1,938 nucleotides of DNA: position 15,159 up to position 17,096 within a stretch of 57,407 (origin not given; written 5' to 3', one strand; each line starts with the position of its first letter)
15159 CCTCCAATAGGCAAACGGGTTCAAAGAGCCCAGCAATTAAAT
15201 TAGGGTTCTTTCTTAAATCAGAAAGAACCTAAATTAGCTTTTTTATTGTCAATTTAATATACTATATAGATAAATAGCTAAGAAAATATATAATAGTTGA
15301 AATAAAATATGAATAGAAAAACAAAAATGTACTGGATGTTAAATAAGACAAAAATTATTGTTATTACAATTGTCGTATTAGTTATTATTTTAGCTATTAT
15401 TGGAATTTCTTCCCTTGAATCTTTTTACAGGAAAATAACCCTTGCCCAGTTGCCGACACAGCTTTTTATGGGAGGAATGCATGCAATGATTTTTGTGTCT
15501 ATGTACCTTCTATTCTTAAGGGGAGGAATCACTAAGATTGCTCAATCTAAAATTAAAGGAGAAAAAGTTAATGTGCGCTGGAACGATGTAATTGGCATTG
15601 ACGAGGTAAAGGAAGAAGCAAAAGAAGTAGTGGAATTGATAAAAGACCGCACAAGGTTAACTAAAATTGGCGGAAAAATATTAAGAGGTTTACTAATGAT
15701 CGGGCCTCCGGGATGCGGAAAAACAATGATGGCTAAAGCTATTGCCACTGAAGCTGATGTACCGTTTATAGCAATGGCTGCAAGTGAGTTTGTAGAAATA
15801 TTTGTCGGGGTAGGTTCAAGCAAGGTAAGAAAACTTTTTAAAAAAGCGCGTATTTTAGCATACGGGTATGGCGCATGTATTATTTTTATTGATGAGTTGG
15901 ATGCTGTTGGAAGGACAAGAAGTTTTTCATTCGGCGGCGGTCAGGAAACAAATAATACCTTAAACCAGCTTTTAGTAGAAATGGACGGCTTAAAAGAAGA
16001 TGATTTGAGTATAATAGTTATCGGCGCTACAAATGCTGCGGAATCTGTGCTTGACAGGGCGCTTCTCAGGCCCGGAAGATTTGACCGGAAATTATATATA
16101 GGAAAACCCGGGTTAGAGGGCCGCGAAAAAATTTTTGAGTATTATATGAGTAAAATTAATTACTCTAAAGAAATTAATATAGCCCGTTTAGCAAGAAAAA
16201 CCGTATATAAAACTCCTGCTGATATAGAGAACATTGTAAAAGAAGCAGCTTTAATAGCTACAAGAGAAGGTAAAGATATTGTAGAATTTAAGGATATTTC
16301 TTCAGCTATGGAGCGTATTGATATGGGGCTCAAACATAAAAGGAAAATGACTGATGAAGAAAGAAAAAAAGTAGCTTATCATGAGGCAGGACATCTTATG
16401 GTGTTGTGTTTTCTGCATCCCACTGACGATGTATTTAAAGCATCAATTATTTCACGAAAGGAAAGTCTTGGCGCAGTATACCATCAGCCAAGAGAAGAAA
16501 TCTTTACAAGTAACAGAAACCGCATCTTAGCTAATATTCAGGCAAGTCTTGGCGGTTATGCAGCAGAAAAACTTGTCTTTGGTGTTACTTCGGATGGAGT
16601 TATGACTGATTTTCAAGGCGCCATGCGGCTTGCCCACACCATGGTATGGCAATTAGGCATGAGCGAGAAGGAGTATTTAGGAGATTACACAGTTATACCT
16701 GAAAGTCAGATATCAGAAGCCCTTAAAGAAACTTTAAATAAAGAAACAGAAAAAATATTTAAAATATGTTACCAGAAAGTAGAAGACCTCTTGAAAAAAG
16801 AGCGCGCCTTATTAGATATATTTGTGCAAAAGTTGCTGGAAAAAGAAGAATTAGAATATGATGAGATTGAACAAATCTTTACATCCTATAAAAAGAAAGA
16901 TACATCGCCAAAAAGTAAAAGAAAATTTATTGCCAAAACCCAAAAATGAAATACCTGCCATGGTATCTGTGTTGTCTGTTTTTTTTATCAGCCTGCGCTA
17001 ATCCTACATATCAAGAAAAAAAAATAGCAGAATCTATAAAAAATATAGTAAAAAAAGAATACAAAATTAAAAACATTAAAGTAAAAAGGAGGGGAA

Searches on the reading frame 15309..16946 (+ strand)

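Call 49: search_protein_families(library=pfam, proteins=[window:15309-16946:+], max_evalue=0.00001)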
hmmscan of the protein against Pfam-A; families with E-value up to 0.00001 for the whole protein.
window:15309-16946:+ (546 aa): 5 families
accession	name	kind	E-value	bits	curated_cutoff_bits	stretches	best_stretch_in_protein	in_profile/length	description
PF01434.24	Peptidase_M41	-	2.6e-38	132.2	29.9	1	346-523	2-191/191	Peptidase family M41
PF00004.35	AAA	-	4.1e-38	131.2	21.2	1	128-265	1-130/131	ATPase family associated with various cellular activities (AAA)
PF17862.7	AAA_lid_3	-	4e-10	39.5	27.2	1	289-331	2-44/45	AAA+ lid domain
PF06068.19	TIP49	-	1.2e-06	28.4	23.8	1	93-162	25-89/347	TIP49 P-loop domain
PF13401.12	AAA_22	-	9e-06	26.5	27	0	128-244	8-127/130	AAA domain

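Call 62: search_protein_families(library=padloc, proteins=[L090:11238-11429:+, L090:11486-11944:+], max_evalue=0.001)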
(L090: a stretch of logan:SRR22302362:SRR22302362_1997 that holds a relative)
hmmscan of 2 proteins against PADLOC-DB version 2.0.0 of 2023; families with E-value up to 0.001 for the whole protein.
L090:11238-11429:+ (64 aa): 0 families

L090:11486-11944:+ (153 aa): 0 families

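Call 87: search_protein_families(library=pfam, proteins=[L093:6427-6777:+, L090:11486-11944:+, L090:11238-11429:+], max_evalue=0.01)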
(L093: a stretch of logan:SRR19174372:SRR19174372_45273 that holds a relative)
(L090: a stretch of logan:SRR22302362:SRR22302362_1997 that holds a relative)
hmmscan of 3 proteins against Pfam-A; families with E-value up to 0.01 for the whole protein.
L093:6427-6777:+ (117 aa): 8 families
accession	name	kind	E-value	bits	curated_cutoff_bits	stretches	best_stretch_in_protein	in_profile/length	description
PF09722.15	Xre_MbcA_ParS_C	-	5.4e-12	45.9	24.5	1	76-114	14-51/51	Antitoxin Xre/MbcA/ParS C-terminal toxin-binding domain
PF01381.28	HTH_3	-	1.3e-09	38.4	23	1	14-55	3-44/55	Helix-turn-helix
PF12844.13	HTH_19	-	5.5e-06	26.6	30.2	1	15-58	7-50/64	Helix-turn-helix domain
PF13560.12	HTH_31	-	9.2e-06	26.3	27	1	15-58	9-53/64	Helix-turn-helix domain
PF20432.4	Xre-like-HTH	-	0.00037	21.2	25.8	1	16-42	19-44/63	Antitoxin Xre-like helix-turn-helix domain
PF15731.11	MqsA_antitoxin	-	0.0025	18.4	30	1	13-61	75-123/131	Antitoxin component of bacterial toxin-antitoxin system, MqsA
PF14590.12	DUF4447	-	0.0027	18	27.2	1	11-64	11-64/166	Domain of unknown function (DUF4447)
PF14549.12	P22_Cro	-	0.0086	16.3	30.2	0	22-50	11-37/60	DNA-binding transcriptional regulator Cro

L090:11486-11944:+ (153 aa): 1 family
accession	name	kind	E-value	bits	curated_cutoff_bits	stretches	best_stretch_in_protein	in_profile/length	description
PF03264.19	Cytochrom_NNT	-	8.6e-05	22.8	24.1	1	56-131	47-119/174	NapC/NirT cytochrome c family, N-terminal region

L090:11238-11429:+ (64 aa): 1 family
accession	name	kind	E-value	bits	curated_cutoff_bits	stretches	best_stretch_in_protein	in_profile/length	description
PF10047.15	DUF2281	-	5.3e-06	27.4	26.5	1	7-38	2-33/64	Protein of unknown function (DUF2281)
